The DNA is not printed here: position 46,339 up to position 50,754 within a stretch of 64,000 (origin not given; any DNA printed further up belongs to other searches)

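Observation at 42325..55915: About 13.5 kb of three giant co-directional genes wedged between prfB and lysS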

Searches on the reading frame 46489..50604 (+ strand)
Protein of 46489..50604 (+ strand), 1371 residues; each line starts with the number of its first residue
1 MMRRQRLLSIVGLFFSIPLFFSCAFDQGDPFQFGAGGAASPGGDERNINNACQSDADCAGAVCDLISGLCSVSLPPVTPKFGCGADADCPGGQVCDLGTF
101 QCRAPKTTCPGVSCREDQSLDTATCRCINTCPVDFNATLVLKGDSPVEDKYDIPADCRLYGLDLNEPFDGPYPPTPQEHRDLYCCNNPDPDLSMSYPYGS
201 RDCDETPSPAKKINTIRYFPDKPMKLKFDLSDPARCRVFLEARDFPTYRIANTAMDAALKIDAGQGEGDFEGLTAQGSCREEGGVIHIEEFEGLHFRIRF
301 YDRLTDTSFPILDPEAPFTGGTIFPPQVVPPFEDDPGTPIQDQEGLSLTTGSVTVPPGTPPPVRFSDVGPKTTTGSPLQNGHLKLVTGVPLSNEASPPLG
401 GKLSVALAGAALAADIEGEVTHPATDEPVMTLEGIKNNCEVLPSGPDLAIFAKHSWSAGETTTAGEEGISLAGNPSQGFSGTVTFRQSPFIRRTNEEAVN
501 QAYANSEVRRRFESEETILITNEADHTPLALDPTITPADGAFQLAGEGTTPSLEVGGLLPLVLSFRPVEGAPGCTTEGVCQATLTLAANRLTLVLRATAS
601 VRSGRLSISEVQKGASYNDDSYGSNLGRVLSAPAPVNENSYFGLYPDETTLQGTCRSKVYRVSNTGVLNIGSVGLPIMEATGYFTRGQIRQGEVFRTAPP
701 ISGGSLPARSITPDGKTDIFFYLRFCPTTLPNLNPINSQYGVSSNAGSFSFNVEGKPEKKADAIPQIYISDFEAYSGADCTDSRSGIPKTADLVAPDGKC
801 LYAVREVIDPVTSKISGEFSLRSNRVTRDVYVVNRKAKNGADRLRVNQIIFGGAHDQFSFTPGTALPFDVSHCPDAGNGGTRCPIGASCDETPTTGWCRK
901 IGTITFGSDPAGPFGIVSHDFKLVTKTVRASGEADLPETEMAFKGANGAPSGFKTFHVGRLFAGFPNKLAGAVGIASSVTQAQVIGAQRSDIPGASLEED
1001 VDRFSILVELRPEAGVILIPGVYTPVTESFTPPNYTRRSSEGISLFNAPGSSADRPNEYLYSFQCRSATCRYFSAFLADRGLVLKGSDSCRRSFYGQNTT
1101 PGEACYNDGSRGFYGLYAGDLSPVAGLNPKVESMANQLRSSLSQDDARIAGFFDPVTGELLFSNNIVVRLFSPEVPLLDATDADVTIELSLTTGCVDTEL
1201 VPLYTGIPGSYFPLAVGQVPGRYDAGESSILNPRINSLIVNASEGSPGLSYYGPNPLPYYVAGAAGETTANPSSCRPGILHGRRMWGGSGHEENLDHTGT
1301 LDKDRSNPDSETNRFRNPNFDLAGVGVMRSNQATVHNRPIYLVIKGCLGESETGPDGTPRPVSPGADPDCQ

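Call 4: search_protein_families(library=pfam, proteins=[window:46489-50604:+], max_evalue=0.1)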
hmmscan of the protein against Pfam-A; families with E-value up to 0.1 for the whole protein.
window:46489-50604:+ (1371 aa): 0 families

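Call 5: search_protein_families(library=ncbifam, proteins=[window:46489-50604:+], max_evalue=0.1)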
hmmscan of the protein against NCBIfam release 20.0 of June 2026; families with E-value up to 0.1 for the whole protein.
window:46489-50604:+ (1371 aa): 1 family
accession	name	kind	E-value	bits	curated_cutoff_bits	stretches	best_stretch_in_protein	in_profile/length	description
TIGR04201.1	Myxo_Cys_RPT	repeat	0.0006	19.8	25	1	82-99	4-21/22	Cys-rich repeat-containing protein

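Call 6: search_protein_families(library=padloc, proteins=[window:46489-50604:+], max_evalue=0.1)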
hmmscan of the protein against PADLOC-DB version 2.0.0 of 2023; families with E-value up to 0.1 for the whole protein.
window:46489-50604:+ (1371 aa): 0 families

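Call 11: search_solved_structures(query=window:46489-50604:+, max_evalue=1)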
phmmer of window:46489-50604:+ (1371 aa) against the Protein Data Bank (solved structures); distinct sequences matched with E-value up to 1: 1.
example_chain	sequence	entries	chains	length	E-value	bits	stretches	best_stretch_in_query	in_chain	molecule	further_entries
3dwl_C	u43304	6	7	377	0.68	10.6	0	848-908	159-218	Actin-related protein 2/3 complex subunit 1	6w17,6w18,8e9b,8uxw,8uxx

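Call 20: find_homologous_proteins(query=window:46489-50604:+)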
Query window:46489-50604:+ (1371 aa): 3 proteins with E <= 0.001 among 8000 candidates.
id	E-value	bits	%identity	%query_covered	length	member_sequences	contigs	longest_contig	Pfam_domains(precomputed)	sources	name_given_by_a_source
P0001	0.0e+0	3179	100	100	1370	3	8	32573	-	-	-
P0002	0.0e+0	1333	51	98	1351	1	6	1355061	-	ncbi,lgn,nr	ncbi:MAG: hypothetical protein HYS22_02970 [Deltaproteobacteria bacterium]|nr:hypothetical protein [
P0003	7.8e-261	887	40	99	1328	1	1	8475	-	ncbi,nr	ncbi:MAG: hypothetical protein Q7S00_03705 [bacterium]|nr:hypothetical protein [bacterium]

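Call 21: find_encoding_contigs(protein=P0002, flank=10000, max_places=4)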
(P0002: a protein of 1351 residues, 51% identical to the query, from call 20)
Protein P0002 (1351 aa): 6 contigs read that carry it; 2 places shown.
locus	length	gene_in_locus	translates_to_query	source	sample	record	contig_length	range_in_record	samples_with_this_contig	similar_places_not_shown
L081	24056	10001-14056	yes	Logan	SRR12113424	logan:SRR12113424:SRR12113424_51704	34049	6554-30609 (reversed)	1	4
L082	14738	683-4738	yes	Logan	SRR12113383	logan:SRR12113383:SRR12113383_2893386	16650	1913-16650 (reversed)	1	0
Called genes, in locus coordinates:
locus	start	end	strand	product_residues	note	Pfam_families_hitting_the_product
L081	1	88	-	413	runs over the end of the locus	PF13173:AAA_14, PF13635:DUF4143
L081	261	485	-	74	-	-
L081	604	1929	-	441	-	PF01464:SLT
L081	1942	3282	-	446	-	PF02113:Peptidase_S13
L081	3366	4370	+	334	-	PF00933:Glyco_hydro_3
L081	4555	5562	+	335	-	-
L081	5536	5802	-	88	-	PF00462:Glutaredoxin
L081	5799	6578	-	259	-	PF00795:CN_hydrolase (weak)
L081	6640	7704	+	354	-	PF02646:RmuC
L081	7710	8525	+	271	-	PF03618:Kinase-PPPase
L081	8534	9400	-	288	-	-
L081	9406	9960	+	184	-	PF01467:CTP_transf_like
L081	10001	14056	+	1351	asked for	-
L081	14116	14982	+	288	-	-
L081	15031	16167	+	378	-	-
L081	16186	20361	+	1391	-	-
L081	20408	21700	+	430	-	PF01590:GAF (weak), PF13185:GAF_2, PF00512:HisKA, PF02518:HATPase_c, PF13581:HATPase_c_2 (faint)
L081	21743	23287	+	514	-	PF02142:MGS, PF01808:AICARFT_IMPCHas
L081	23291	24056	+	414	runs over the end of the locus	PF02844:GARS_N, PF01071:GARS_A, PF02655:ATP-grasp_3 (weak), PF02843:GARS_C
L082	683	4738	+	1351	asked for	-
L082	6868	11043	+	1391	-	-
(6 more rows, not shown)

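Call 22: find_encoding_contigs(protein=P0003, flank=10000, max_places=4)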
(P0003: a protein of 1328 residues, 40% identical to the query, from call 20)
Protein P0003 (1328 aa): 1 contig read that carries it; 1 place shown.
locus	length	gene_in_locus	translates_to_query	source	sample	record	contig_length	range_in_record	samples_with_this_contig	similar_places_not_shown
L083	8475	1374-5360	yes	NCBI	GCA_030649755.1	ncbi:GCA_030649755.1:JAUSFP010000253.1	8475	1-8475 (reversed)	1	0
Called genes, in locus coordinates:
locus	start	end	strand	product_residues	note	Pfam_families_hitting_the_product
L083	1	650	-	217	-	PF13567:DUF4131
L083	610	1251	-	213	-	-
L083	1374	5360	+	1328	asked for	-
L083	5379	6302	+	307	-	-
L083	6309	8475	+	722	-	?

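Call 26: find_encoding_contigs(protein=P0001, flank=10000, max_places=8)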
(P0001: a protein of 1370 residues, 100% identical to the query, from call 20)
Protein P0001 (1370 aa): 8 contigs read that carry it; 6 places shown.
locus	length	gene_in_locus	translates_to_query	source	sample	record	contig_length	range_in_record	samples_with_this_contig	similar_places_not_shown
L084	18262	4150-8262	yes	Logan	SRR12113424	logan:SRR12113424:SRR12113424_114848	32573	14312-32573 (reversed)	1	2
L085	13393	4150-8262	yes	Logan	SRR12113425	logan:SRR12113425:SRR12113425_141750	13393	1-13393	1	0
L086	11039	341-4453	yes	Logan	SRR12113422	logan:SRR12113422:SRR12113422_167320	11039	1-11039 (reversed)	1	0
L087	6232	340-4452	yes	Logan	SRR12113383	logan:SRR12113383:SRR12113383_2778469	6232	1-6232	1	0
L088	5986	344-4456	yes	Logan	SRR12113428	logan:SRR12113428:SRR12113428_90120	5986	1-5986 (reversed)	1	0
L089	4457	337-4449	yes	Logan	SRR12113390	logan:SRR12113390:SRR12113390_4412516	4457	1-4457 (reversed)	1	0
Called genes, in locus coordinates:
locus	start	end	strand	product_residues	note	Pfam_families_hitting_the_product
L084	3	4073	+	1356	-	?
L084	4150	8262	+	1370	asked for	-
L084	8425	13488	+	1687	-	PF25778:DUF7948, PF06739:SBBP, PF18911:PKD_4 (weak), PF22352:K319L-like_PKD, PF17803:Cadherin_4, PF17892:Cadherin_5, PF17963:Big_9, PF22352:K319L-like_PKD, +5 more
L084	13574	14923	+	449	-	PF01336:tRNA_anti-codon, PF00152:tRNA-synt_2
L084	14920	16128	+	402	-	PF12704:MacB_PCD, PF02687:FtsX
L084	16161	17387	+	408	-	PF12704:MacB_PCD (weak), PF02687:FtsX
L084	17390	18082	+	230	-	PF02463:SMC_N (faint), PF00005:ABC_tran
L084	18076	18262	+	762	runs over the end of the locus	PF07244:POTRA, PF08478:POTRA_1 (faint), PF07244:POTRA, PF01103:Omp85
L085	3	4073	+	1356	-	?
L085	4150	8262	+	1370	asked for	-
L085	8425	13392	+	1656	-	?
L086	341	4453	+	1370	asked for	-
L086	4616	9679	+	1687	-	PF25778:DUF7948, PF06739:SBBP, PF18911:PKD_4 (weak), PF22352:K319L-like_PKD, PF17803:Cadherin_4, PF17892:Cadherin_5, PF17963:Big_9, PF22352:K319L-like_PKD, +5 more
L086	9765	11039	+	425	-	?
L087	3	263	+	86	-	?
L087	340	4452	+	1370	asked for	-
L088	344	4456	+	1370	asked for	-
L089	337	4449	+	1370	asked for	-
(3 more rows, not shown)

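Call 34: search_protein_families(library=pfam, proteins=[L081:14116-14982:+, L081:15031-16167:+, L081:16186-20361:+, L081:10001-14056:+, L083:1374-5360:+, L083:5379-6302:+], max_evalue=0.1)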
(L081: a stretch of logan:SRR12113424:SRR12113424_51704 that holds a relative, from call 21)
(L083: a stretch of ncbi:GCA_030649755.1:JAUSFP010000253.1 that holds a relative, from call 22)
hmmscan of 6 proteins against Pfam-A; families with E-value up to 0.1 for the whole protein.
L081:14116-14982:+ (288 aa): 2 families
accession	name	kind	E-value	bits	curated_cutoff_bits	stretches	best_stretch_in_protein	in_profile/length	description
PF08429.16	PLU-1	-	0.0058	16.3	28.5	1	139-190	176-226/338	PLU-1-like protein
PF02535.28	Zip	-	0.091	12.4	35.1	0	141-214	120-196/323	ZIP Zinc transporter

L081:15031-16167:+ (378 aa): 0 families

L081:16186-20361:+ (1391 aa): 0 families

L081:10001-14056:+ (1351 aa): 2 families
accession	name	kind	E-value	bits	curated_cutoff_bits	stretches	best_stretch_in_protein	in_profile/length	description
PF04706.18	Dickkopf_N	-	0.00086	20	25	1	55-98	1-45/51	Dickkopf N-terminal cysteine-rich region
PF22073.2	Cep192_D4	-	0.04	14.6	35.5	0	519-574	22-82/112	Cep192 domain 4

L083:1374-5360:+ (1328 aa): 0 families

L083:5379-6302:+ (307 aa): 0 families

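Call 87: predict_structure(alignment_id=A3)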
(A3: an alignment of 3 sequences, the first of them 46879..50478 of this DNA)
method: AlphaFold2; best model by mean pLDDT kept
length: 1200 residues; sequences in the alignment: 3
mean_pLDDT: 29.2   pTM: 0.25
mean pLDDT of the five models: 29.2, 28.3, 27.4, 23.7, 23.6
residues with pLDDT >= 90: 0; 70-90: 0; 50-70: 31; < 50: 1169
segments of 3 or more residues with pLDDT < 50: 1-635, 640-663, 672-698, 705-740, 745-757, 761-765, 772-1200
pLDDT, mean of each block of 10 residues (from residue 1): 33 26 27 29 27 25 25 24 22 25 24 24 22 26 33 32 27 23 24 24 26 22 25 26 22 26 25 24 29 37 35 31 36 34 39 37 28 27 37 43 35 34 43 37 35 37 30 26 27 26 23 24 32 32 27 29 27 27 33 32 22 26 33 45 38 37 51 41 32 40 48 33 30 37 44 46 50 40 23 26 26 27 30 27 25 29 28 29 29 23 26 23 23 23 23 23 26 28 22 26 31 30 30 28 25 23 25 24 25 23 22 25 23 23 24 22 25 23 23 20
secondary structure, 60 per line:
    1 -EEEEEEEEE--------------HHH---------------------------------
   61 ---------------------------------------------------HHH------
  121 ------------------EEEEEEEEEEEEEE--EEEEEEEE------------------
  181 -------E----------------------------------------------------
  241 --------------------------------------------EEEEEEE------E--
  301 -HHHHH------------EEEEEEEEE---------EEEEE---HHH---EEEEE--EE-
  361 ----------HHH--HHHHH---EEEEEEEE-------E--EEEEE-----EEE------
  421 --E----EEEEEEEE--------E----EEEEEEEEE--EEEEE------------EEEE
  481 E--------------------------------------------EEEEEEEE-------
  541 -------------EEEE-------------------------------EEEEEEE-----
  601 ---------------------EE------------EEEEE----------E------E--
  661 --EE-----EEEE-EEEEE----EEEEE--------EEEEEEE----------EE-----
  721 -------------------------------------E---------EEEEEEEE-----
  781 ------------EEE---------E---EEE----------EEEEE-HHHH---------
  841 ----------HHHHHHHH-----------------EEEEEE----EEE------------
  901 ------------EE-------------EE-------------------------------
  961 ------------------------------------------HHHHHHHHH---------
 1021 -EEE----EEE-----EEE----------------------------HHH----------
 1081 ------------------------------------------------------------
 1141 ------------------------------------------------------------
elements in order (helices of 4 or more, strands of 3 or more residues): E2-10 E139-152 E155-162 E285-291 H302-306 E319-327 E337-341 E351-355 H376-380 E384-391 E402-406 E412-414 E428-435 E449-457 E460-464 E477-481 E526-533 E554-557 E589-595 E636-640 E670-673 E675-679 E684-688 E697-703 E768-775 E793-795 E809-811 E822-826 H828-831 H851-858 E876-881 E886-888 H1003-1011 E1022-1024 E1029-1031 E1037-1039
